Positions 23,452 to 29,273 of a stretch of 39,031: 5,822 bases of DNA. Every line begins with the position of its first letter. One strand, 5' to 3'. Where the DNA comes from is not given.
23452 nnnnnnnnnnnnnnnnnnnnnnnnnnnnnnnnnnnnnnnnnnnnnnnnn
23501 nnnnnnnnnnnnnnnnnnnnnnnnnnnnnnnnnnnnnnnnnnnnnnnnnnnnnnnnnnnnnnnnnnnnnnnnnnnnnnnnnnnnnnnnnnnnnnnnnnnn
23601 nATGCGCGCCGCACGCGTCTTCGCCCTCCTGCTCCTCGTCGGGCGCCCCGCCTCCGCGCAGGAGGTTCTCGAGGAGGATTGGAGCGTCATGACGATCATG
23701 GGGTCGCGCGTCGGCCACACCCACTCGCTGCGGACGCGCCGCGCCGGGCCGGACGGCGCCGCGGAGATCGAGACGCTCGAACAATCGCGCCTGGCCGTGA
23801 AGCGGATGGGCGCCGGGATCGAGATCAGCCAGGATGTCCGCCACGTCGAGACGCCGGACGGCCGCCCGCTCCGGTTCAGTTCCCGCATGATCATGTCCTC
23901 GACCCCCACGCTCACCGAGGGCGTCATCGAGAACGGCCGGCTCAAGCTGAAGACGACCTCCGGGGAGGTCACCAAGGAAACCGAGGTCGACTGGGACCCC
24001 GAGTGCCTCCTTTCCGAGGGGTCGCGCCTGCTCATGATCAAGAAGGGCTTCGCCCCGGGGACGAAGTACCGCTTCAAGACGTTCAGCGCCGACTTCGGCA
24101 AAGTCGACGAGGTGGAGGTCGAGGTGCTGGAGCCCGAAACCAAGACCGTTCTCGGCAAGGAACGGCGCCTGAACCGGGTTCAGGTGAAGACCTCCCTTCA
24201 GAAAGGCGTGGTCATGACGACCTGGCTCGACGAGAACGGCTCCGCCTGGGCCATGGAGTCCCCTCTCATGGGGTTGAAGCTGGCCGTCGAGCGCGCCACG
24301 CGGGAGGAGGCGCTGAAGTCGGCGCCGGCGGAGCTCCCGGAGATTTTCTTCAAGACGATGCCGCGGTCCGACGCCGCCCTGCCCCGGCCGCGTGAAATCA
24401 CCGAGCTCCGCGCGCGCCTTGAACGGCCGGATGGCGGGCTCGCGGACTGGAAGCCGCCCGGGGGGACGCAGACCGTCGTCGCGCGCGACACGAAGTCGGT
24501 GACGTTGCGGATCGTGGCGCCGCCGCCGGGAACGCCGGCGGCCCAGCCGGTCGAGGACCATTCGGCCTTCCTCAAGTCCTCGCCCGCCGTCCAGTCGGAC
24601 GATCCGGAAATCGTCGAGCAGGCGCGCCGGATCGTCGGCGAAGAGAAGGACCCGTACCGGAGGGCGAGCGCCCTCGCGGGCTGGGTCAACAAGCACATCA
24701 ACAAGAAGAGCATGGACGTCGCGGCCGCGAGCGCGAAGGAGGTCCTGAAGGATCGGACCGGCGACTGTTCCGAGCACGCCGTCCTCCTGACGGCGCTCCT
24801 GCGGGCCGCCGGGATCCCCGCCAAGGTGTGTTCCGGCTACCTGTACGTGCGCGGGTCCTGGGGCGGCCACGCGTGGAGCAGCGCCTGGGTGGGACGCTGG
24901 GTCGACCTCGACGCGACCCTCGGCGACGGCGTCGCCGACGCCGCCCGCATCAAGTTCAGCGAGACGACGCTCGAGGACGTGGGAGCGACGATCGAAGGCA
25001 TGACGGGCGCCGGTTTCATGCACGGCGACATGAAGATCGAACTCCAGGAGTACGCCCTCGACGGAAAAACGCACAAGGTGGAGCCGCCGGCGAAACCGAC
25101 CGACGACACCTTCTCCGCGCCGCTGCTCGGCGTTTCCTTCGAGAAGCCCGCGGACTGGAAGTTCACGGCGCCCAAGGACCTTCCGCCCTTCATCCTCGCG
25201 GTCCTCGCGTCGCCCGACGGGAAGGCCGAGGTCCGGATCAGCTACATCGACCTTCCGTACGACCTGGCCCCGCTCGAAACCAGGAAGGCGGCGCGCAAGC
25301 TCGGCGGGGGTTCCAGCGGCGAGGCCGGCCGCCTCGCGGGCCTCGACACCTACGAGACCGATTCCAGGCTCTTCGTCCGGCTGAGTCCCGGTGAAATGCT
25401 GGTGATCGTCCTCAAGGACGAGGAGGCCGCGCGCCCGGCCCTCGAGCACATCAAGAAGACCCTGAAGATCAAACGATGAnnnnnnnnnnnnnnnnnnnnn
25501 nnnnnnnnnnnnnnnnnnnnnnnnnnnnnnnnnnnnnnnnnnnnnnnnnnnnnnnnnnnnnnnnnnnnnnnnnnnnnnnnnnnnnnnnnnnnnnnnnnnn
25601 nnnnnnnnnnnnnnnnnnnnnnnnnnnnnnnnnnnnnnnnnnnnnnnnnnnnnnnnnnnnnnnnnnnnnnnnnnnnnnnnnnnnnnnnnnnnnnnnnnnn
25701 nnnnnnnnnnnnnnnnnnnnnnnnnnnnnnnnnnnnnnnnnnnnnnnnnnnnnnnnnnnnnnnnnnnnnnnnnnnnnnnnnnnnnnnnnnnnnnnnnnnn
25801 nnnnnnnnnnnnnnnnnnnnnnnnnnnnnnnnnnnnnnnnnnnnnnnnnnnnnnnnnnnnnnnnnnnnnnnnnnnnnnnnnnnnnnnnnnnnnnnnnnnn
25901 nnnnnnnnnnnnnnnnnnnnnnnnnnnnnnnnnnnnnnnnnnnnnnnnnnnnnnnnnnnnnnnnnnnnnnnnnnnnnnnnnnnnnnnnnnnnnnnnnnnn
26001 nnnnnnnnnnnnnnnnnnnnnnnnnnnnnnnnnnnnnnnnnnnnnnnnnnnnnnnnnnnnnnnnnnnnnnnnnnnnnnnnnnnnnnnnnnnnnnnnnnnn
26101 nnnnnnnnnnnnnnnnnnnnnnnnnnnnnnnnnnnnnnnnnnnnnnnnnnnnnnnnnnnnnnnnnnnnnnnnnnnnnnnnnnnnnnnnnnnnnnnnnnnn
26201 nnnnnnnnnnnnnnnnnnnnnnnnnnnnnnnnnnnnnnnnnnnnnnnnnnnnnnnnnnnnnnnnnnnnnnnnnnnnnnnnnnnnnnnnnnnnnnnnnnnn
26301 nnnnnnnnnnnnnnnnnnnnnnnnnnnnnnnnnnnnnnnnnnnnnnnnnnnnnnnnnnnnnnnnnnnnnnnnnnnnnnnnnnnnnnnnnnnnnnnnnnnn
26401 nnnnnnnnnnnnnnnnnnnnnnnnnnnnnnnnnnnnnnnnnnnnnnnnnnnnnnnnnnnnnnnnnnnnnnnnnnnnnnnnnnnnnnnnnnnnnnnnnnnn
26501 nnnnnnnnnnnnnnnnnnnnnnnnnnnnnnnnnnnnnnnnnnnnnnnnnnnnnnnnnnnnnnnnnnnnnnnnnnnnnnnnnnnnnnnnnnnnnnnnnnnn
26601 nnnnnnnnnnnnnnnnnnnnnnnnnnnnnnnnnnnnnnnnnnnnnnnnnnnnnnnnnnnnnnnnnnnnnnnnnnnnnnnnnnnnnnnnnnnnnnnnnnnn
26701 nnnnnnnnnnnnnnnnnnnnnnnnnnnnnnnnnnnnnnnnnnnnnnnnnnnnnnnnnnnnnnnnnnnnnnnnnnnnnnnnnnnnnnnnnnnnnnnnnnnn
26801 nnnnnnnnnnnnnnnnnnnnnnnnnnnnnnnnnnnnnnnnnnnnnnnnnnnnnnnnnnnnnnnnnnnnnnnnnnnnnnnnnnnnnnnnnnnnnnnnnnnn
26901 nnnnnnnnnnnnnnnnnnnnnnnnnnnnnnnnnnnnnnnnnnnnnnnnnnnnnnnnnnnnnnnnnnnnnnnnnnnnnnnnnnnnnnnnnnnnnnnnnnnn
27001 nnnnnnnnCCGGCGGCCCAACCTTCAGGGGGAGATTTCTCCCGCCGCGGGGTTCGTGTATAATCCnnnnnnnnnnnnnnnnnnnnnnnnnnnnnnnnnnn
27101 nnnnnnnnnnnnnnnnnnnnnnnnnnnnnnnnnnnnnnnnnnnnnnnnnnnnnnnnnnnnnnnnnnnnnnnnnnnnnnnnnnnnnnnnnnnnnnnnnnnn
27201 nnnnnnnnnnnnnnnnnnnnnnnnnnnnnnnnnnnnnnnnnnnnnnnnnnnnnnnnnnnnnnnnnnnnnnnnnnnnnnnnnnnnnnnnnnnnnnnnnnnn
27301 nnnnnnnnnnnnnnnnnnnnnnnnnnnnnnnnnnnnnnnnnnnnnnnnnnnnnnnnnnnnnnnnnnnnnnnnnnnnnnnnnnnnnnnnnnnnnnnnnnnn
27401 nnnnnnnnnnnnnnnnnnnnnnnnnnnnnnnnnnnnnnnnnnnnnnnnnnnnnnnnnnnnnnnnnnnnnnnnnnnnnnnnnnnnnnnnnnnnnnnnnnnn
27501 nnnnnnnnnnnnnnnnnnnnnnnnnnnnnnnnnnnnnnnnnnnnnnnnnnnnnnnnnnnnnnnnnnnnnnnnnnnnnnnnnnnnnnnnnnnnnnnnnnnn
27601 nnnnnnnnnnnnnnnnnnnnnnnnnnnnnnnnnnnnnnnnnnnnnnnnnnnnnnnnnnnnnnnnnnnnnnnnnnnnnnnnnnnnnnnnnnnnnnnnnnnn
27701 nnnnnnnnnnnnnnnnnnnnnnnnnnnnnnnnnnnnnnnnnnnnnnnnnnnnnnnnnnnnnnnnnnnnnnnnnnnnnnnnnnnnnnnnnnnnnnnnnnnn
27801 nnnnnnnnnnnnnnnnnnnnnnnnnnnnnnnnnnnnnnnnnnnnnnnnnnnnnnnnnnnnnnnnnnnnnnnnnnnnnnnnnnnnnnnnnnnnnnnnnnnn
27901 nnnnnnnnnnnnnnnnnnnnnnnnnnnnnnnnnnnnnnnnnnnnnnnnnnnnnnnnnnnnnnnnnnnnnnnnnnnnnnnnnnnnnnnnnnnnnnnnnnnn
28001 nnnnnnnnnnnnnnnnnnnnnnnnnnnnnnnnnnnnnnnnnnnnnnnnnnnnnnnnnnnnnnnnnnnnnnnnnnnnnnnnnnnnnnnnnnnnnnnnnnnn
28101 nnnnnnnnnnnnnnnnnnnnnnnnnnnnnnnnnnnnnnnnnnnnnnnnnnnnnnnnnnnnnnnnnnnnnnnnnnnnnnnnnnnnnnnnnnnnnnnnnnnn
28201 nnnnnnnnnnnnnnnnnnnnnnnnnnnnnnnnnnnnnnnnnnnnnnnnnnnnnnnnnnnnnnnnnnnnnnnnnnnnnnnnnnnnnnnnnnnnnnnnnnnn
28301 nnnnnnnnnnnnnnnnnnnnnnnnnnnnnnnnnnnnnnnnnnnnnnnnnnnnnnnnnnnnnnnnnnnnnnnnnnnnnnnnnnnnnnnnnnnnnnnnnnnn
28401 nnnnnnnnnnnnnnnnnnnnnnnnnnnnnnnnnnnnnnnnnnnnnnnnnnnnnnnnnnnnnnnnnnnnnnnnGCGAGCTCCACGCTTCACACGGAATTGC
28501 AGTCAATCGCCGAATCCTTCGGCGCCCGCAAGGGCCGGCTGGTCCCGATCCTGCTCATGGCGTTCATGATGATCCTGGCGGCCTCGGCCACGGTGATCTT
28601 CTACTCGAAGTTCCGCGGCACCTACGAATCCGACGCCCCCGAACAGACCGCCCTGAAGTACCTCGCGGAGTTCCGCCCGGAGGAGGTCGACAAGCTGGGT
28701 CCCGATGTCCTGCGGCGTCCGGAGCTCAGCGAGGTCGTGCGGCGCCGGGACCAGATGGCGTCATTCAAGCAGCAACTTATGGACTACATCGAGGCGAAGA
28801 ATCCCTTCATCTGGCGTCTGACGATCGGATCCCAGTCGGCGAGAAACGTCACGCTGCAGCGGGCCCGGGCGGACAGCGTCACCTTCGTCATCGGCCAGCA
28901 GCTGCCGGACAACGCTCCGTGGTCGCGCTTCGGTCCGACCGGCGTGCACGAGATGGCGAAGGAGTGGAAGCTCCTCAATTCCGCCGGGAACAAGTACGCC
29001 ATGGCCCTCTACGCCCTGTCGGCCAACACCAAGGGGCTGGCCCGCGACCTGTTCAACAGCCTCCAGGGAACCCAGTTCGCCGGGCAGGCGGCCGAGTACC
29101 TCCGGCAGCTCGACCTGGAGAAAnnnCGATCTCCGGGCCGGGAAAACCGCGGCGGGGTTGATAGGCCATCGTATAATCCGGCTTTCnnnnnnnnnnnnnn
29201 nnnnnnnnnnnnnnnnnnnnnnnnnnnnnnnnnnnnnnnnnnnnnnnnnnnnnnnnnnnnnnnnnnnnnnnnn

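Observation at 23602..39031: Candidate multi-component signalling system spanning about 15.4 kb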

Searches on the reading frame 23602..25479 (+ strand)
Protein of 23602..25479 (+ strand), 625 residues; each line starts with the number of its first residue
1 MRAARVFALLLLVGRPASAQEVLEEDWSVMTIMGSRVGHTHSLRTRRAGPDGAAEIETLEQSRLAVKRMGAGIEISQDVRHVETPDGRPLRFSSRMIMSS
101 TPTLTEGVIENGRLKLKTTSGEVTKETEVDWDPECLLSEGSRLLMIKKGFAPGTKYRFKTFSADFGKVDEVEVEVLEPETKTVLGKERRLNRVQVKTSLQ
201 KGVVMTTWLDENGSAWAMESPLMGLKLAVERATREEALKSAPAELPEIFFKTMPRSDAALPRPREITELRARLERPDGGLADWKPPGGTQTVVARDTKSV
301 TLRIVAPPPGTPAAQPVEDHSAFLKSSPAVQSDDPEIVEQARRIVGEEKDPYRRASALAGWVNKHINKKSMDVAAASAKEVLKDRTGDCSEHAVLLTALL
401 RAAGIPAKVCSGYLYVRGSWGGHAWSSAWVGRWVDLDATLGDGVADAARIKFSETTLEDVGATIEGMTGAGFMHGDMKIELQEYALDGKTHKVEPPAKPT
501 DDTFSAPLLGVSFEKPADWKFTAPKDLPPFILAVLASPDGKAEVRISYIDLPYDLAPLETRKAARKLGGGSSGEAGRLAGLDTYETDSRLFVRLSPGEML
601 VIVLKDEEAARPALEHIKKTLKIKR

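Call 6: search_protein_families(library=pfam, proteins=[window:23602-25479:+], max_evalue=0.01)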
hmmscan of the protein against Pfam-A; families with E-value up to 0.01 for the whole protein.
window:23602-25479:+ (625 aa): 3 families
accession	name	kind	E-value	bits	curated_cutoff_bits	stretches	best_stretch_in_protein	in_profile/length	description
PF01841.26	Transglut_core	-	6.3e-22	78.3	23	1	341-438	4-108/108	Transglutaminase-like superfamily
PF13471.12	Transglut_core3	-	9.4e-06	26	26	1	374-435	44-103/117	Transglutaminase-like superfamily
PF24656.1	CEPT76_peptidase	-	6.2e-05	23.6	27.8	1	377-413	5-41/121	CEP76 peptidase-like domain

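Call 47: search_protein_families(library=padloc, proteins=[window:23602-25479:+], max_evalue=0.001)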
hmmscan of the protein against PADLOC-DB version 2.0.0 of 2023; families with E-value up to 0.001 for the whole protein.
window:23602-25479:+ (625 aa): 0 families

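Call 48: search_protein_families(library=ncbifam, proteins=[window:23602-25479:+], max_evalue=0.001)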
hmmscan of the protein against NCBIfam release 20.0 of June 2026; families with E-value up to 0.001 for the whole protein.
window:23602-25479:+ (625 aa): 0 families

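Call 53: search_solved_structures(query=window:23602-25479:+, max_evalue=1)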
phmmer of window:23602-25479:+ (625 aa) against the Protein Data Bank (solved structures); distinct sequences matched with E-value up to 1: 2.
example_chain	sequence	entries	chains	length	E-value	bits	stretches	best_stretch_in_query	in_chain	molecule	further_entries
3isr_A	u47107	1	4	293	2.9e-07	32.3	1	323-469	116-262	Transglutaminase-like enzymes, putative cysteine protease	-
6g49_A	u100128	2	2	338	0.039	15.4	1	383-415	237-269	Protein-glutamine gamma-glutamyltransferase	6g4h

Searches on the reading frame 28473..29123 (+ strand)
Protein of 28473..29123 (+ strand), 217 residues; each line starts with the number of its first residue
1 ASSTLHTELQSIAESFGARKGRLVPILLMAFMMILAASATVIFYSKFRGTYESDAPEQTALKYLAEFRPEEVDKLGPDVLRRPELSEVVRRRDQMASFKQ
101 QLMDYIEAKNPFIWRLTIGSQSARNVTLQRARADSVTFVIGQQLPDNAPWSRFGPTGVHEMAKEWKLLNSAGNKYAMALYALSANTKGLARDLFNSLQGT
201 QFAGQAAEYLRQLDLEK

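Call 27: search_protein_families(library=pfam, proteins=[window:28473-29123:+], max_evalue=5)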
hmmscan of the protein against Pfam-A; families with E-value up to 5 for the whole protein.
window:28473-29123:+ (217 aa): 0 families

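Call 54: search_solved_structures(query=window:28473-29123:+, max_evalue=10)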
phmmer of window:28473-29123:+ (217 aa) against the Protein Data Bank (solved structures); distinct sequences matched with E-value up to 10: 0.
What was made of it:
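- Tried and rejected: The kinase 1 ectodomain has no Pfam or PDB sequence match (calls 27, 54).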
